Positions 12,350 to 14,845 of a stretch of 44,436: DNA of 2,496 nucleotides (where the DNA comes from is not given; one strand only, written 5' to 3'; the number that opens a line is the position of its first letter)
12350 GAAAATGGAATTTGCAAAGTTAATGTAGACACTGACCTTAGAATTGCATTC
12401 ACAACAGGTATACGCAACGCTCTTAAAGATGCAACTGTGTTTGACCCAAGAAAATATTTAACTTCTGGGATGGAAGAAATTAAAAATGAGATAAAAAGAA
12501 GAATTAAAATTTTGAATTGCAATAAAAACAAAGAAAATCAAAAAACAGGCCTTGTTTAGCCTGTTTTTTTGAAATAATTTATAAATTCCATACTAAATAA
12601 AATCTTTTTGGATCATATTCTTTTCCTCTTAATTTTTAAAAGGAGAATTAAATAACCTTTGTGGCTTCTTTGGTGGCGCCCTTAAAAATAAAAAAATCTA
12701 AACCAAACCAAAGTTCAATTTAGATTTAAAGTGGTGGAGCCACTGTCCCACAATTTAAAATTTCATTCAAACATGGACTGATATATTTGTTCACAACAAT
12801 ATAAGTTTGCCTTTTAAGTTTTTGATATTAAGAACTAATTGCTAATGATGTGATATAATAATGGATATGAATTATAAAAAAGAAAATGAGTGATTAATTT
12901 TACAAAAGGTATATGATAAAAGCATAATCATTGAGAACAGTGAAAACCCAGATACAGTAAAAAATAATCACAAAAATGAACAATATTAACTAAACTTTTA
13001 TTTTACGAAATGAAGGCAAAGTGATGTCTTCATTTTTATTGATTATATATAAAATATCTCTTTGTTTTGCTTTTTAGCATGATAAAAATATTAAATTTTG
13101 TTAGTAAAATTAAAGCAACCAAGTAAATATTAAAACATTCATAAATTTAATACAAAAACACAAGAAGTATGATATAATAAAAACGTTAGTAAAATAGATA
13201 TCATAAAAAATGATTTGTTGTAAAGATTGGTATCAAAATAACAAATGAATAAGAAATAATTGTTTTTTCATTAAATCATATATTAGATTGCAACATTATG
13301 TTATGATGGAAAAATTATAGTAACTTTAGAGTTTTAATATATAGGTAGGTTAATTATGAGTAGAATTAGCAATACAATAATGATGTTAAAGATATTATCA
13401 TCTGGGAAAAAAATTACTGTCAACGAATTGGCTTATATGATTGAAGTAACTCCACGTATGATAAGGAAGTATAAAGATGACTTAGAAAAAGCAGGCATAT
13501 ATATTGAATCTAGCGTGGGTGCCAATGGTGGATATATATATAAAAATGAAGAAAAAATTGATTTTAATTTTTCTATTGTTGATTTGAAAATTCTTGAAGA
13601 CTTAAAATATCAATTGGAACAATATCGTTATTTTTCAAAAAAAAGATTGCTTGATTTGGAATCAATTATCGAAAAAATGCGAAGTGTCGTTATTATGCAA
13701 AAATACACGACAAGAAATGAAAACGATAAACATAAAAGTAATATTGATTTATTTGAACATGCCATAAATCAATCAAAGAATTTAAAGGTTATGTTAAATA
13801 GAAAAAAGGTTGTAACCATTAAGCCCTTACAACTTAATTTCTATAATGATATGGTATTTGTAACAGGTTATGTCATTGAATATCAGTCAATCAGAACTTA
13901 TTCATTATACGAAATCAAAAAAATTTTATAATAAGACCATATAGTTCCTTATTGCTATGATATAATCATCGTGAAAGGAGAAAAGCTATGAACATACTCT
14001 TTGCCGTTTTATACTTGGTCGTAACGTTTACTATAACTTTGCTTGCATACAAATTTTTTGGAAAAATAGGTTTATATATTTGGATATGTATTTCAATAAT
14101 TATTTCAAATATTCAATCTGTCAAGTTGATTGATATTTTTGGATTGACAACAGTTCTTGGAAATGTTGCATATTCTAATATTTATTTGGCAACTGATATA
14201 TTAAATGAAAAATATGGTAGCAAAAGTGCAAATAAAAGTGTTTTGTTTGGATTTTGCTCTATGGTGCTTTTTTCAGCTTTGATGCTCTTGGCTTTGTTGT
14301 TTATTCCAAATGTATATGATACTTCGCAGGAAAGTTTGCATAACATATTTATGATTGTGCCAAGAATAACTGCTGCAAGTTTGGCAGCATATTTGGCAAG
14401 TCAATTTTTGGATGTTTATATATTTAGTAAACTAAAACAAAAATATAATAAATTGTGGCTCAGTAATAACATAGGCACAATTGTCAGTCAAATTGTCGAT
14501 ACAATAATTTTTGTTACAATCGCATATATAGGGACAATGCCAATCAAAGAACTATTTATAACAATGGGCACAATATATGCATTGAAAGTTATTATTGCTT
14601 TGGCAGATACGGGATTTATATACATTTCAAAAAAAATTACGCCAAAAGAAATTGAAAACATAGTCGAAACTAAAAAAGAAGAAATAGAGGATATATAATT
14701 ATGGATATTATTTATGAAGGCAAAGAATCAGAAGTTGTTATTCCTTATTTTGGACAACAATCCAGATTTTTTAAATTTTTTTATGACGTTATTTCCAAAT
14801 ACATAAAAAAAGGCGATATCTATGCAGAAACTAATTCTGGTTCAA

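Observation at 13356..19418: Eight-gene WYL-fronted operon that reads like a base-to-modified-nucleotide pathway (candidate undescribed system)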

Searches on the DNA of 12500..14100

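Call 74: search_rna_families(source=window, start=12500, end=14100, threshold=evalue, max_evalue=1)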
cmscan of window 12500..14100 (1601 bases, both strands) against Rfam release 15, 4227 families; matches with E-value up to 1: 1.
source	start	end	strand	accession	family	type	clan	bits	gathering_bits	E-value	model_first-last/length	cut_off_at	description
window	13906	13990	+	RF01054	preQ1-II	Cis-reg; riboswitch;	-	22.9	47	0.59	1-99/99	no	PreQ1-II (pre queuosine) riboswitch aptamer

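Call 75: search_rna_families(source=window, start=13800, end=14100, threshold=evalue, max_evalue=10, show_alignments=3)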
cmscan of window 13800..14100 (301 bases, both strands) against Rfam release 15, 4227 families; matches with E-value up to 10: 6.
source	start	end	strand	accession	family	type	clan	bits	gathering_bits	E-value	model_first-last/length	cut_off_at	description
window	13906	13990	+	RF01054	preQ1-II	Cis-reg; riboswitch;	-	22.9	47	0.11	1-99/99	no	PreQ1-II (pre queuosine) riboswitch aptamer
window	13836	13916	-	RF00134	snoZ196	Gene; snRNA; snoRNA; CD-box;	CL00054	18.9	55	2.9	1-84/84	no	Small nucleolar RNA Z196/R39/R59 family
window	13845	13901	+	RF02297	TtnuCD21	Gene; snRNA; snoRNA; CD-box;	-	16.5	70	8.3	1-65/65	no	Tetrahymena snoRNA TtnuCD21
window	13837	13898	+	RF00537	snoMe28S-Am2634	Gene; snRNA; snoRNA; CD-box;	-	15.2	50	8.9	1-97/97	no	Small nucleolar RNA Me28S-Am2634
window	13970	14053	-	RF02520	mir-965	Gene; miRNA;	-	15.1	43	2.5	1-76/76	no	mir-965 microRNA precursor family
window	13835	13851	+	RF03008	malK-II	Cis-reg;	-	13.9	52.9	9.1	26-42/50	no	malK-II RNA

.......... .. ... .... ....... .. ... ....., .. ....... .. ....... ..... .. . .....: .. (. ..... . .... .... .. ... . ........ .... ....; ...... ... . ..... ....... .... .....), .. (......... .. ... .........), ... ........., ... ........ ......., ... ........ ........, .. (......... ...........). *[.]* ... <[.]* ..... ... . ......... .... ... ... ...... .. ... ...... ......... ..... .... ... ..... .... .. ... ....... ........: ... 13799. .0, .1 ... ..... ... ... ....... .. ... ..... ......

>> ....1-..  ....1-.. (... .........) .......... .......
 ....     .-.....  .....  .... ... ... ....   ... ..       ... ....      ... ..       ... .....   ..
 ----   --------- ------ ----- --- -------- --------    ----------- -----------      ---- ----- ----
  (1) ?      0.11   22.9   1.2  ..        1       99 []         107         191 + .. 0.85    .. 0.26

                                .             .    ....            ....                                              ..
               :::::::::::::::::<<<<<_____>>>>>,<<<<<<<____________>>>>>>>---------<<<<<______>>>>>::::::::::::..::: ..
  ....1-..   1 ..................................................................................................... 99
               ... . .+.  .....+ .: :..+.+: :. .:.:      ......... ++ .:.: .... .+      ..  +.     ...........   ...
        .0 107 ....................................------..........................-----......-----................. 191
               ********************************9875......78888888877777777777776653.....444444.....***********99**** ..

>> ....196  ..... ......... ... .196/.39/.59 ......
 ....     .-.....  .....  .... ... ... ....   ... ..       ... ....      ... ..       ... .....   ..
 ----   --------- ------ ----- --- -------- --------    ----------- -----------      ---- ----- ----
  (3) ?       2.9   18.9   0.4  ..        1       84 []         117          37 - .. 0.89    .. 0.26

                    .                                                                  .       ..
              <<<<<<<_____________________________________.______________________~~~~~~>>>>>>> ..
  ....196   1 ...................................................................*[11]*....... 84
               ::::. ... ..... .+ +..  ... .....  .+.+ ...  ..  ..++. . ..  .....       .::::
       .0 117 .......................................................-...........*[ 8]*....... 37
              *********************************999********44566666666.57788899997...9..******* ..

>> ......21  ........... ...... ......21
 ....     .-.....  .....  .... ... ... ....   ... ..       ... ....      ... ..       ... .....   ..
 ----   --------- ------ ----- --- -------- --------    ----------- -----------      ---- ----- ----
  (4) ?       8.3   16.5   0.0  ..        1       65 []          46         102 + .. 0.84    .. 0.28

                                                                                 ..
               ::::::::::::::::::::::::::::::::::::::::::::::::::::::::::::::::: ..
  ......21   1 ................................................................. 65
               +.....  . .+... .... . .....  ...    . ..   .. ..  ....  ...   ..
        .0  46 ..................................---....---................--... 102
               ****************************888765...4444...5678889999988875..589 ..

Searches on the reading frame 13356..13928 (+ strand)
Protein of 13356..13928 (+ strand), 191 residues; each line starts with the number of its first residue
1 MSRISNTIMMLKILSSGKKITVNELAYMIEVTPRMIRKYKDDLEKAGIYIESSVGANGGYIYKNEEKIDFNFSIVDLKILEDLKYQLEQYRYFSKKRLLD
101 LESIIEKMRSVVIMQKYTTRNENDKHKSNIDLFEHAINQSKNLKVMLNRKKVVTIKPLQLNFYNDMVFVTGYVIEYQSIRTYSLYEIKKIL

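Call 3: search_protein_families(library=pfam, proteins=[window:13356-13928:+], max_evalue=0.1)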
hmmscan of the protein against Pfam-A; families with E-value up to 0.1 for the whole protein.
window:13356-13928:+ (191 aa): 6 families
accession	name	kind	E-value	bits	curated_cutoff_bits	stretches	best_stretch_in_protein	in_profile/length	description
PF08279.18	HTH_11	-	5.5e-08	33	25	1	10-61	5-55/55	HTH domain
PF02082.26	Rrf2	-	2.4e-06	28.2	30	1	7-61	11-64/132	Iron-dependent Transcriptional regulator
PF05910.17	DUF868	-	0.024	14.7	27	1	100-175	126-205/273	Plant protein of unknown function (DUF868)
PF13280.12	WYL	-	0.026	15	21.8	1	135-189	8-67/70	WYL domain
PF13551.12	HTH_29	-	0.082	13.5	28.1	0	8-48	2-41/64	Winged helix-turn helix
PF00376.29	MerR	-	0.091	13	28.2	0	21-39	1-19/38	MerR family regulatory protein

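Call 4: search_protein_families(library=ncbifam, proteins=[window:13356-13928:+], max_evalue=0.1)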
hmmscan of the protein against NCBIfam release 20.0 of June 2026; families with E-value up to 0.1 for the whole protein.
window:13356-13928:+ (191 aa): 2 families
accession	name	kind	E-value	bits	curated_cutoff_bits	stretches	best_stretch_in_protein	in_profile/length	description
TIGR00738.1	rrf2_super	superfamily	0.0084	16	73.3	1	15-66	21-72/132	Rrf2 family transcriptional regulator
NF041395.1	TranRegLrpA1_Halo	equivalog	0.018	15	250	1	4-53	4-53/142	HTH-type transcriptional regulator LrpA1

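Call 6: search_protein_families(library=padloc, proteins=[window:13356-13928:+], max_evalue=0.01)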
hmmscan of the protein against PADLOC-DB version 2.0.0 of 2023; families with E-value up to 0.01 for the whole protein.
window:13356-13928:+ (191 aa): 3 families
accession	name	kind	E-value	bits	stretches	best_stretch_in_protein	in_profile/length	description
PDLC01457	WYL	-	3.4e-16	57.6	1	8-190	7-191/229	"CAS-I,CAS-II,CAS-III,CAS-IV,CAS-V,CAS-VI; associated_signaling"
PDLC01652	WYL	-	6.9e-05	21.2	1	121-189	11-76/162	"CAS-I,CAS-II,CAS-III,CAS-IV,CAS-V,CAS-VI; associated_signaling"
PDLC01438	Csa3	-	0.0012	17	1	5-159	148-287/305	"CAS-I,CAS-II,CAS-III,CAS-IV,CAS-V,CAS-VI; associated_signaling"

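Call 7: search_protein_families(library=phrogs, proteins=[window:13356-13928:+], max_evalue=0.001)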
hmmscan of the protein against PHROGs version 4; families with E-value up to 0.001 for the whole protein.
window:13356-13928:+ (191 aa): 1 family
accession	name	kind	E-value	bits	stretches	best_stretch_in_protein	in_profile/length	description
phrog_13105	-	unknown function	2.3e-07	31.7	1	10-63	10-63/239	-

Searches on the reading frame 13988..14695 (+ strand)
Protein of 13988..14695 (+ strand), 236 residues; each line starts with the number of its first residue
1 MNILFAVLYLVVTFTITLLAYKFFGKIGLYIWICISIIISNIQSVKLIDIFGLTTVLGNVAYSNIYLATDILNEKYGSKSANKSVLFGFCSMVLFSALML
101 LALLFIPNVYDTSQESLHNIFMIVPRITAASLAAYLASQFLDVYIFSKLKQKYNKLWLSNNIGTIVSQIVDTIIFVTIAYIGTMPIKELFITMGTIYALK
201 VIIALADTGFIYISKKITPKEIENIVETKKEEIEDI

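Call 3: search_protein_families(library=pfam, proteins=[window:13988-14695:+], max_evalue=0.1)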
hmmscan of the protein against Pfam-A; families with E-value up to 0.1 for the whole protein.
window:13988-14695:+ (236 aa): 1 family
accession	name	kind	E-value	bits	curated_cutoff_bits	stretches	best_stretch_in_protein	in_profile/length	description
PF02592.20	Vut_1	-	3e-40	138.5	27.2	1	57-213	2-151/152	Putative vitamin uptake transporter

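Call 4: search_protein_families(library=ncbifam, proteins=[window:13988-14695:+], max_evalue=0.1)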
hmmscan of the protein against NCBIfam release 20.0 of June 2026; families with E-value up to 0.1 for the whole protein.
window:13988-14695:+ (236 aa): 2 families
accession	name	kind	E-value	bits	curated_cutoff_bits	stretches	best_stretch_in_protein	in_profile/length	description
TIGR00697.1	TIGR00697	equivalog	1.3e-52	178.6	50.95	1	25-219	2-199/201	queuosine precursor transporter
NF008406.0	PRK11212.1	equivalog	7.3e-20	71.5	252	1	35-205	22-191/221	7-cyano-7-deazaguanine/7-aminomethyl-7-deazaguanine transporter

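Call 6: search_protein_families(library=padloc, proteins=[window:13988-14695:+], max_evalue=0.01)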
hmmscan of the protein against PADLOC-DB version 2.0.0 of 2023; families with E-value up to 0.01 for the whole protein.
window:13988-14695:+ (236 aa): 0 families

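Call 7: search_protein_families(library=phrogs, proteins=[window:13988-14695:+], max_evalue=0.001)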
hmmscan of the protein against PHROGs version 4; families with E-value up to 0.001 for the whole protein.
window:13988-14695:+ (236 aa): 1 family
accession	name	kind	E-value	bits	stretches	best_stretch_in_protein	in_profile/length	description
phrog_4899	-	unknown function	8.1e-26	92.2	1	35-205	16-162/175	-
